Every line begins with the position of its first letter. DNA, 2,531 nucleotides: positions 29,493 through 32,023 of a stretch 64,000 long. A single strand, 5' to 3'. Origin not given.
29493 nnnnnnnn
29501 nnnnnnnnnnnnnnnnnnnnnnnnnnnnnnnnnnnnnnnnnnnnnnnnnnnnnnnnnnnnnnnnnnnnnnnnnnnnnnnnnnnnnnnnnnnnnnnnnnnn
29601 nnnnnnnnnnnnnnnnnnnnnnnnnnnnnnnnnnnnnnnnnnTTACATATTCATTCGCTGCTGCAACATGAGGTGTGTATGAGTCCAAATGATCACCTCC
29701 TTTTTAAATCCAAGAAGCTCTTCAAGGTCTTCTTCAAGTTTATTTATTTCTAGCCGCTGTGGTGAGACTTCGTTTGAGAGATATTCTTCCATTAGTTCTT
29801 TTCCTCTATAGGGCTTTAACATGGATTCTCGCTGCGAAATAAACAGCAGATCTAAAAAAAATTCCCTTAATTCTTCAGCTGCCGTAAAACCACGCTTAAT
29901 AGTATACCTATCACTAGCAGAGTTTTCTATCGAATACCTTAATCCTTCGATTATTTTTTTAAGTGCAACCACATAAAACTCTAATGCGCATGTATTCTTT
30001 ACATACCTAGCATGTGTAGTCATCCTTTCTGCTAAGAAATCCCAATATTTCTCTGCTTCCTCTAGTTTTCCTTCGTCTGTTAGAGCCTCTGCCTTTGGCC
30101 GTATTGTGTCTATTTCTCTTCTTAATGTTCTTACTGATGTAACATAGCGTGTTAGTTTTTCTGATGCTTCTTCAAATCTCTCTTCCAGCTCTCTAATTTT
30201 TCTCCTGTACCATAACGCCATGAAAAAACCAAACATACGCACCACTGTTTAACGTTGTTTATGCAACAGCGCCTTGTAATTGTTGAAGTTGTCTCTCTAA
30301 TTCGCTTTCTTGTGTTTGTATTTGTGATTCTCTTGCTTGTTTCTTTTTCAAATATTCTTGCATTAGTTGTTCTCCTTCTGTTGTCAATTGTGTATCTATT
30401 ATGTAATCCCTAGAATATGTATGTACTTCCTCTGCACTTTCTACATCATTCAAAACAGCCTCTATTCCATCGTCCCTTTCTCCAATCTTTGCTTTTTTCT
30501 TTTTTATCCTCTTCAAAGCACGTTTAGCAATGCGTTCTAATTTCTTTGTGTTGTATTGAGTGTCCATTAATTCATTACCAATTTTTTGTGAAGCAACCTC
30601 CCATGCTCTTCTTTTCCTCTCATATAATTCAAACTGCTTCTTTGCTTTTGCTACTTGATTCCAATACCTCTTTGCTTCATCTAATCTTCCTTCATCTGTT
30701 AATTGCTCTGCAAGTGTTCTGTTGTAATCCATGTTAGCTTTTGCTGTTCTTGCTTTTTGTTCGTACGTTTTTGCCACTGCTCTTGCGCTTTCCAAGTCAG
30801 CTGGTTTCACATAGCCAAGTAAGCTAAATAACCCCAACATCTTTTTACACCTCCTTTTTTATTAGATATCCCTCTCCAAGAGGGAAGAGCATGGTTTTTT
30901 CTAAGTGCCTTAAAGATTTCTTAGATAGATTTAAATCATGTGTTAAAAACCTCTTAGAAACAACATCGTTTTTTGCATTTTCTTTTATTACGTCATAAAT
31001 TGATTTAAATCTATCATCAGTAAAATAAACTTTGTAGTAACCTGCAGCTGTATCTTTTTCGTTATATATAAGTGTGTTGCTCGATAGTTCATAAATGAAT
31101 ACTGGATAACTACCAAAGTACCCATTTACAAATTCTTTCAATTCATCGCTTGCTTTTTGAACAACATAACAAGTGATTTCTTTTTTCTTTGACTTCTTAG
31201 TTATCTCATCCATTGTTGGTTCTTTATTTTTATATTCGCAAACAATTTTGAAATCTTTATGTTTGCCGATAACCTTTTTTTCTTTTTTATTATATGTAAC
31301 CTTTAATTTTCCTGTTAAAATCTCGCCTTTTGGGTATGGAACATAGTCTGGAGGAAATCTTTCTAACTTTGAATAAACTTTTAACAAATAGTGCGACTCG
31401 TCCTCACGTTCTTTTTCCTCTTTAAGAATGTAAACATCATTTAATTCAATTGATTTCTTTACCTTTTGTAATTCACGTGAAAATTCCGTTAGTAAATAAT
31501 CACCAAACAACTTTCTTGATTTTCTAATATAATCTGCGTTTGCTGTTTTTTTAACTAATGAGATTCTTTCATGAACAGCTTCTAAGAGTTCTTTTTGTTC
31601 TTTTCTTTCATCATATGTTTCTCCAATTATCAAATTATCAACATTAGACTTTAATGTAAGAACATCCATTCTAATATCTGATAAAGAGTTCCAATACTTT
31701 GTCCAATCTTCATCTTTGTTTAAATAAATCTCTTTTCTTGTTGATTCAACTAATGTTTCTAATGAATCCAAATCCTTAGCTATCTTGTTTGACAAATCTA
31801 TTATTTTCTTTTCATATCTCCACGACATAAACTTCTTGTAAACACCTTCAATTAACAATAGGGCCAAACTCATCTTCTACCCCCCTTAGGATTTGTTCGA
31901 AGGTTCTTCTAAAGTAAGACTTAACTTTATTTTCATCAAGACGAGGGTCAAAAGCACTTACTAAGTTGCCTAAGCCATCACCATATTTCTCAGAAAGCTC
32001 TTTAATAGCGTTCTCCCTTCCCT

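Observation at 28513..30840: MIT-AAA ATPase preceded by two paralogous coiled-coil proteins with Snf7-like N-terminal amphipathic peptides and a MIM1-like C-terminus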

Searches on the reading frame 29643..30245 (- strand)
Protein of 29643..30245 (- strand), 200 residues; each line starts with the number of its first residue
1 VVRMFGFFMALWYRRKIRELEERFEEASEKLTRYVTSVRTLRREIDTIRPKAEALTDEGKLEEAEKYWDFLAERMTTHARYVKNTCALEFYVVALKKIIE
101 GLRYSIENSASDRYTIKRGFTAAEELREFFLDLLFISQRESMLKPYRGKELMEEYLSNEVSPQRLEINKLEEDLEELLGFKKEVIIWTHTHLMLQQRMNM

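Call 3: search_protein_families(library=pfam, proteins=[window:29643-30245:-], max_evalue=1)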
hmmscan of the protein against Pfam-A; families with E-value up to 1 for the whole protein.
window:29643-30245:- (200 aa): 6 families
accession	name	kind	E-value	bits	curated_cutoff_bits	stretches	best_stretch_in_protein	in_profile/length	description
PF03194.20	LUC7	-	0.022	14.9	33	1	14-73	97-160/246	LUC7 N_terminus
PF25764.1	KIF21A_4th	-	0.03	14.4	33.1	1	13-102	59-147/183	KIF21A-like domain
PF20570.3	DUF6779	-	0.29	12.2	28.1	0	6-53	15-88/108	Domain of unknown function (DUF6779)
PF04859.17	DUF641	-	0.31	11.8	27.6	0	139-179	82-119/127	Plant protein of unknown function (DUF641)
PF13863.11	DUF4200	-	0.32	11.8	29.7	1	15-72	59-114/119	Domain of unknown function (DUF4200)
PF05377.16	FlaC_arch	-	0.33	11.8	27.8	0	25-55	3-33/55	Flagella accessory protein C (FlaC)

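Call 8: search_protein_families(library=ncbifam, proteins=[window:29643-30245:-], max_evalue=0.1)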
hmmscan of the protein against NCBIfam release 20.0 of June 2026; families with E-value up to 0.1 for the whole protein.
window:29643-30245:- (200 aa): 1 family
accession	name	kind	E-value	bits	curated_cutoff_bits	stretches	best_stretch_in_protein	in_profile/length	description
NF040974.1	RepABC_RepC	equivalog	0.045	13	150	1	22-103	149-226/393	plasmid replication protein RepC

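Call 10: find_homologous_proteins(query=window:29643-30245:-, max_evalue=0.01)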
Query window:29643-30245:- (200 aa): 1 proteins with E <= 0.01 among 299 candidates.
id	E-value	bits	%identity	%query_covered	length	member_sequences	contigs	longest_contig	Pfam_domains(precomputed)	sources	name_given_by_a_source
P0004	2.4e-120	417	99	99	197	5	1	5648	-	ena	-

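Call 13: find_encoding_contigs(protein=P0004, flank=10000)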
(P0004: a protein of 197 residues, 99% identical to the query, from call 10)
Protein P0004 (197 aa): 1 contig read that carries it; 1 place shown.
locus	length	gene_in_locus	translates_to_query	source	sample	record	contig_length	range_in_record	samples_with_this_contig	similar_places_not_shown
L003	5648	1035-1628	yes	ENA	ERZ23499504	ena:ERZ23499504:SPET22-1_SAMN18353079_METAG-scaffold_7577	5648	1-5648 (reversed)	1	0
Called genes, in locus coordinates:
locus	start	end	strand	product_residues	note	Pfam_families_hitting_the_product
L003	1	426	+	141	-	?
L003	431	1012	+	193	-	-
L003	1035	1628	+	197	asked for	-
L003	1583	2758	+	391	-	PF01637:ATPase_2 (faint), PF13173:AAA_14 (faint), PF01695:IstB_IS21 (weak), PF00004:AAA, PF17862:AAA_lid_3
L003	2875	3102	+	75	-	-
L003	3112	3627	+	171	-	-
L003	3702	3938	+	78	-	-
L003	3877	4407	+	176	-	PF01841:Transglut_core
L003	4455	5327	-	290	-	PF00288:GHMP_kinases_N, PF08544:GHMP_kinases_C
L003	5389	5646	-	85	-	?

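Call 66: search_protein_families(library=padloc, proteins=[window:29643-30236:-], max_evalue=0.01)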
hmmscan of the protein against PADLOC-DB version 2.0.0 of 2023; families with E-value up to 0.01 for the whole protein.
window:29643-30236:- (197 aa): 1 family
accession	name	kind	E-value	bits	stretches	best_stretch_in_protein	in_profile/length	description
PDLC03865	LmuB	-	0.004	13.4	1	12-179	638-797/1007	-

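Call 67: search_protein_families(library=phrogs, proteins=[window:29643-30236:-], max_evalue=0.01)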
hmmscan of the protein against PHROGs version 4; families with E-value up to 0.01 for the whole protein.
window:29643-30236:- (197 aa): 1 family
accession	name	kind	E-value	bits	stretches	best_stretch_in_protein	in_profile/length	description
phrog_5328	-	unknown function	0.0072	17.7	0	13-105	10-97/101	-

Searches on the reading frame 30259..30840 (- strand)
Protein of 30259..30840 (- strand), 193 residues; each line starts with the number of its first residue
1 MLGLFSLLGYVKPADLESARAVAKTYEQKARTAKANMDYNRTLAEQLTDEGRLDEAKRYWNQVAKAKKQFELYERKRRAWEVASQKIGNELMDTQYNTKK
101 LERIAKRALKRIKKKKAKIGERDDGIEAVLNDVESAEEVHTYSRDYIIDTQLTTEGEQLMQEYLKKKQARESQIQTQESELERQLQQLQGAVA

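Call 3: search_protein_families(library=pfam, proteins=[window:30259-30840:-], max_evalue=1)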
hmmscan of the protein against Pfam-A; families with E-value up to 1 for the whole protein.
window:30259-30840:- (193 aa): 1 family
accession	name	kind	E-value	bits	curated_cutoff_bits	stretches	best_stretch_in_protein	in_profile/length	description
PF09742.14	Dymeclin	-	0.02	13.7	28.6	1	42-183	15-157/673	Dyggve-Melchior-Clausen syndrome protein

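Call 8: search_protein_families(library=ncbifam, proteins=[window:30259-30840:-], max_evalue=0.1)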
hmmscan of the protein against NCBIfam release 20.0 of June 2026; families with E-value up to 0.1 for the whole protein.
window:30259-30840:- (193 aa): 1 family
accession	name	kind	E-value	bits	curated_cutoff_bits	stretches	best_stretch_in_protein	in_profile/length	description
NF008031.0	PRK10763.1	equivalog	0.021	14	369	1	111-177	24-90/290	phospholipase A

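Call 9: find_homologous_proteins(query=window:30259-30840:-, max_evalue=0.01)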
Query window:30259-30840:- (193 aa): 3 proteins with E <= 0.01 among 273 candidates.
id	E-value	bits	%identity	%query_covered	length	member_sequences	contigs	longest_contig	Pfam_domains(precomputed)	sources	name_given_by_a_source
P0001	3.8e-113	393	99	100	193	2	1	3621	-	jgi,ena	-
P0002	1.5e-89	316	83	100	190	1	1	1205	-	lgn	-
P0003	2.8e-40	156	53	98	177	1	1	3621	-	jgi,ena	-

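Call 11: find_encoding_contigs(protein=P0003, flank=10000)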
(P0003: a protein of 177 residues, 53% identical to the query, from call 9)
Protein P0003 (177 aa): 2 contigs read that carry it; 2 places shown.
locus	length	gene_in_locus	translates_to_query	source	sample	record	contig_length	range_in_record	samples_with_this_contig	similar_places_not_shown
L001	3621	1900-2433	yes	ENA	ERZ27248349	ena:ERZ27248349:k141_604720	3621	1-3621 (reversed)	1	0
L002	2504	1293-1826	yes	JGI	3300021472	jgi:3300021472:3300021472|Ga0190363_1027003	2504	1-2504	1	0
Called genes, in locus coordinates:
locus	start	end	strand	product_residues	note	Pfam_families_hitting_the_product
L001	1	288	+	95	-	?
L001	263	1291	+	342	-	-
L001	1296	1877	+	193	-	-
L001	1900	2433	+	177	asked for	-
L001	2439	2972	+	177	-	-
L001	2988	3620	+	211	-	?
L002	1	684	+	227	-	?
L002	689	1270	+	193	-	-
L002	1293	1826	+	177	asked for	-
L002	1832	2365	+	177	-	-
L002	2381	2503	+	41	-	?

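Call 25: predict_structure(alignment_id=A2)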
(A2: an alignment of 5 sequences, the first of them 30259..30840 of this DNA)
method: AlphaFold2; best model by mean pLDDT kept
length: 193 residues; sequences in the alignment: 5
mean_pLDDT: 68.7   pTM: 0.54
mean pLDDT of the five models: 68.7, 64.0, 63.1, 61.2, 59.2
residues with pLDDT >= 90: 13; 70-90: 98; 50-70: 31; < 50: 51
segments of 3 or more residues with pLDDT < 50: 1-9, 112-150
pLDDT, mean of each block of 10 residues (from residue 1): 38 73 84 90 93 87 86 81 73 62 54 42 36 38 39 74 87 84 84 67
secondary structure, 60 per line:
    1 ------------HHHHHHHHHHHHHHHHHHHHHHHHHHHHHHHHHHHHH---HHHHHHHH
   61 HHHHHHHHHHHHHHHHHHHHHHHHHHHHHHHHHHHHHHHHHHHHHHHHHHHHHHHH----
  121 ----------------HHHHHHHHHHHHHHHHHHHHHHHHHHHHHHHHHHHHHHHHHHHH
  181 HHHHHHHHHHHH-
elements in order: H13-49 H53-116 H137-192
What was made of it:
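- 30259..30840 (-): Gene C1: 193-aa putative ESCRT-III-like subunit. It has a hydrophobic N-terminal MLGLF motif, a helical hairpin (helices 13-49 and 53-116), a low-confidence linker 117-136 and a C-terminal helix 137-192. AF2 model pLDDT 68.7, with 84-93 over residues 21-70 (call 25).
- On ESCRT-III / Snf7 (PF03357): AF2 helices H13-49, H53-116 and H137-192 (call 25).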

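Call 29: search_protein_representatives(alignment_id=A2)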
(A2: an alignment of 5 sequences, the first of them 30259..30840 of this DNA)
Query: 5 sequences, 192 profile positions. Proteins with E-value up to 0.001 (for the whole library): 5; up to 1e-10: 3; up to 1e-30: 2. The best 5 are listed.
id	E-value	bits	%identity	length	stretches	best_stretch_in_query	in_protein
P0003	1.1e-82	293.0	-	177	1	1-189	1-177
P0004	3.9e-71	255.2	-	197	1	1-189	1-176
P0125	2.1e-27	112.6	-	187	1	17-189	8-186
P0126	5.2e-09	52.6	-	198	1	18-188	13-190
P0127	8.6e-05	38.8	-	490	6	81-115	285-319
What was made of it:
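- The family is tiny and fast-evolving (call 29).
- Tried and rejected: Word-index searches with the small proteins and the exhaustive search of 1.8 billion representatives found only 6 family members (calls 9, 10, 29).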

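Call 31: find_encoding_contigs(protein=P0125, flank=10000)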
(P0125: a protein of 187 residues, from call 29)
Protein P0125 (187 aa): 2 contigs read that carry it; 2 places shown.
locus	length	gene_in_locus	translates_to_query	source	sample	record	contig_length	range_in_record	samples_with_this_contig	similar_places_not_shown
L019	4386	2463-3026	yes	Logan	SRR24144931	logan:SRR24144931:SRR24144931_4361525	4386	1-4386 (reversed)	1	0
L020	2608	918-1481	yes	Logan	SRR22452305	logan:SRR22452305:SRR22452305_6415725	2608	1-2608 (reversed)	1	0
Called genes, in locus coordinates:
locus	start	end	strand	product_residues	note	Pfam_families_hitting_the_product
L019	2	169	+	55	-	?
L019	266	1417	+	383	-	-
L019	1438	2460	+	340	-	-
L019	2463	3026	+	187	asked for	-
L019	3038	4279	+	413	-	PF01695:IstB_IS21 (weak), PF00308:Bac_DnaA (weak), PF24883:NPHP3_N (faint), PF00004:AAA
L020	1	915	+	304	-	?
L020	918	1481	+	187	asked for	-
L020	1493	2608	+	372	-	?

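Call 42: search_solved_structures(query=A3, max_evalue=10, show_alignments=0)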
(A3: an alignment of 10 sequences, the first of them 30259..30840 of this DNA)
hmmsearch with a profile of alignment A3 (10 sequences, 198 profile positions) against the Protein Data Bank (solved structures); distinct sequences matched with E-value up to 10: 16.
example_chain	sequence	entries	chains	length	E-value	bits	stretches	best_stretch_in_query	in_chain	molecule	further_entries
2l9m_A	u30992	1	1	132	0.013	18.5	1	94-191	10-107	Baculoviral IAP repeat-containing protein 2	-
3t6p_A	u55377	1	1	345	0.087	15.8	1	94-191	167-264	Baculoviral IAP repeat-containing protein 2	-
6ejn_C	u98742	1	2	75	0.098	15.7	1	139-191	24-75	C-Jun-amino-terminal kinase-interacting protein 3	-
4xwj_A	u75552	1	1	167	0.11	15.5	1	3-69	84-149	Regulator of sigma D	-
5fzr_A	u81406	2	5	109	0.14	15.2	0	22-64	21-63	DESIGNED TPR PROTEIN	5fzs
1orj_A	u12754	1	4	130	0.16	15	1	56-144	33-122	flagellar protein FliS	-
1ory_A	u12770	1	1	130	0.21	14.6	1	56-144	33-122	flagellar protein FliS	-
5fzq_A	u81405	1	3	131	0.26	14.3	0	22-64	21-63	DESIGNED TPR PROTEIN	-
7vhp_E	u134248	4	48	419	0.39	13.7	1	9-96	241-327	Protein HflK | Modulator of FtsH protease HflK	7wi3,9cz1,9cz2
2vrz_A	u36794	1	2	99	0.43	13.6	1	114-187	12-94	VIRULENCE FACTOR ESXA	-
2vs0_A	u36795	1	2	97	0.47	13.4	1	114-187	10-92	VIRULENCE FACTOR ESXA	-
2p7v_A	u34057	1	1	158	0.55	13.2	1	3-81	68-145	Regulator of sigma D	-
7vhq_E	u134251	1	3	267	0.62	13.1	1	9-96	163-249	Protein HflK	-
9paw_XA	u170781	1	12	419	0.77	12.8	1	9-96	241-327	Protein HflK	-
4iwb_A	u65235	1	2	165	2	11.4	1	56-141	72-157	FliC, FliS chimera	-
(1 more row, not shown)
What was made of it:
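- The family profile shows marginal similarity to the HflK coiled coil (E 0.39, call 42).
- Tried and rejected: The top hits (BIR, JIP3, Rsd, FliS, HflK) were all E>0.01 (call 42).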

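Call 43: search_protein_families(library=pfam, alignment_id=A3, max_evalue=10)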
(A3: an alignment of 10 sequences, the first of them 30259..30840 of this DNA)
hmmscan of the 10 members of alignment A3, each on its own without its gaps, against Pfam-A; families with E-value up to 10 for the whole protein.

A. member 1, window:30259-30840:- (193 aa): 4 families
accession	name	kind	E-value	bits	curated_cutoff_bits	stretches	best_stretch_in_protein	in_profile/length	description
PF09742.14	Dymeclin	-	0.02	13.7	28.6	1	42-183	15-157/673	Dyggve-Melchior-Clausen syndrome protein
PF02998.19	Lentiviral_Tat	-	1.4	9.5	27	1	64-114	11-61/86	Lentiviral Tat protein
PF13428.12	TPR_14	-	5.6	8.4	23.5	1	41-74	5-39/44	Tetratricopeptide repeat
PF02737.24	3HCDH_N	-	5.9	7.2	22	1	62-142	17-99/180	3-hydroxyacyl-CoA dehydrogenase, NAD binding domain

B. families by the number of members that match (of 10 scanned): 31 families (the first 25 are shown)
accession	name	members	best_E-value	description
PF04859.17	DUF641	3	0.29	Plant protein of unknown function (DUF641)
PF03194.20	LUC7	2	0.0058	LUC7 N_terminus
PF25764.1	KIF21A_4th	2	0.026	KIF21A-like domain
PF14362.11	DUF4407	2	0.063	Domain of unknown function (DUF4407)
PF20570.3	DUF6779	2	0.28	Domain of unknown function (DUF6779)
PF13863.11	DUF4200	2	0.31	Domain of unknown function (DUF4200)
PF10458.14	Val_tRNA-synt_C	1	0.00036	Valyl tRNA synthetase tRNA binding arm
PF24481.2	CT398_CC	1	0.0061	CT398-like coiled coil hairpin domain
PF09742.14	Dymeclin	1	0.02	Dyggve-Melchior-Clausen syndrome protein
PF13455.12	MUG113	1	0.02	Meiotically up-regulated gene 113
PF08651.15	DASH_Duo1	1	0.032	DASH complex subunit Duo1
PF10368.14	YkyA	1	0.034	Putative cell-wall binding lipoprotein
PF24361.1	DUF7517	1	0.035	Domain of unknown function (DUF7517)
PF23357.1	DUF7088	1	0.068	Domain of unknown function (DUF7088)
PF12931.13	TPR_Sec16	1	0.085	Sec16 Sec23-binding domain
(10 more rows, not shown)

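Call 66: search_protein_families(library=padloc, proteins=[window:30259-30840:-], max_evalue=0.01)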
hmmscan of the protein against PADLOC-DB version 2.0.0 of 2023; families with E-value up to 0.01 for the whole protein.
window:30259-30840:- (193 aa): 0 families

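Call 67: search_protein_families(library=phrogs, proteins=[window:30259-30840:-], max_evalue=0.01)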
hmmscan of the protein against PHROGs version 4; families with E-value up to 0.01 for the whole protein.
window:30259-30840:- (193 aa): 0 families

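Call 93: find_related_loci(query=A2, collection=viral_contigs, flank=6000)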
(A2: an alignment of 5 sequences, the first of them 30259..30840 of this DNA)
Query A2 (193 aa) in viral_contigs; peptide patterns used: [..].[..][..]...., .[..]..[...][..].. (x = any residue, [..] = any of these).
123 stretches matched a pattern, but none encodes a relative of the query by tblastn (E <= 1e-3).
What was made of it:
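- No relative was found in 2.9 million viral contigs (call 93).
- Tried and rejected: A viral_contigs scan with the small-protein family found nothing (call 93).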

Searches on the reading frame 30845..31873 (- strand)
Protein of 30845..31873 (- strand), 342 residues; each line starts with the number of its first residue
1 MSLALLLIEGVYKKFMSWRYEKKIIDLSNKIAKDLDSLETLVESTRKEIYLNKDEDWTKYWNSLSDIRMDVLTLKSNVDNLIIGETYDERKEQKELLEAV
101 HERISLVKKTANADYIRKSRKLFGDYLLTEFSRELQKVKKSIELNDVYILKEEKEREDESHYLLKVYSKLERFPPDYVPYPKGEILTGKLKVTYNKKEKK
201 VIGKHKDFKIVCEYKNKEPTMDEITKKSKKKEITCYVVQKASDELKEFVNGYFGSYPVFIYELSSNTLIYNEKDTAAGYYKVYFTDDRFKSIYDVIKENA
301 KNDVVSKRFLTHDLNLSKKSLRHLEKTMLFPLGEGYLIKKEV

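Call 3: search_protein_families(library=pfam, proteins=[window:30845-31873:-], max_evalue=1)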
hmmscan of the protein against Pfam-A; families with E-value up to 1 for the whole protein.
window:30845-31873:- (342 aa): 0 families

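Call 8: search_protein_families(library=ncbifam, proteins=[window:30845-31873:-], max_evalue=0.1)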
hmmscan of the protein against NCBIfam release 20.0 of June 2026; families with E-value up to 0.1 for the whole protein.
window:30845-31873:- (342 aa): 0 families

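Call 66: search_protein_families(library=padloc, proteins=[window:30845-31873:-], max_evalue=0.01)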
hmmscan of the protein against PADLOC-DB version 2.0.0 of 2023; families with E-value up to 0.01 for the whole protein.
window:30845-31873:- (342 aa): 0 families

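Call 67: search_protein_families(library=phrogs, proteins=[window:30845-31873:-], max_evalue=0.01)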
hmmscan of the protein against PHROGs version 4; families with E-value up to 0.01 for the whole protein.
window:30845-31873:- (342 aa): 0 families

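Call 104: search_solved_structures(query=A10, max_evalue=5)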
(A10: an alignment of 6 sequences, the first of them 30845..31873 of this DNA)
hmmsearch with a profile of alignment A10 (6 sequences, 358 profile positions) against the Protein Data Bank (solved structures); distinct sequences matched with E-value up to 5: 6.
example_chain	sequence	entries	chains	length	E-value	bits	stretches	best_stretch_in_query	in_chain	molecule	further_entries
6e7e_A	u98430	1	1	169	0.56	12.5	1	31-143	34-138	Inclusion membrane protein A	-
4rfx_A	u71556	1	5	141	0.59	12.5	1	85-146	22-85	Dynactin subunit 1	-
9ndy_F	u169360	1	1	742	0.66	12.3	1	110-193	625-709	Tape measure protein (gp017)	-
8j9s_A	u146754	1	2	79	1.2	11.5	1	81-140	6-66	Aminoacyl tRNA synthase complex-interacting multifunctional protein 1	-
8r2c_A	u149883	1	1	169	1.2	11.4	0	239-261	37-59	von willebrand factor type A (VWA) domain was originally protein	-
7p2y_b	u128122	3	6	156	1.5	11.1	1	77-171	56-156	ATP synthase subunit b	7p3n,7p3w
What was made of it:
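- Tried and rejected: The 342-aa family profile against the PDB found nothing (call 104).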
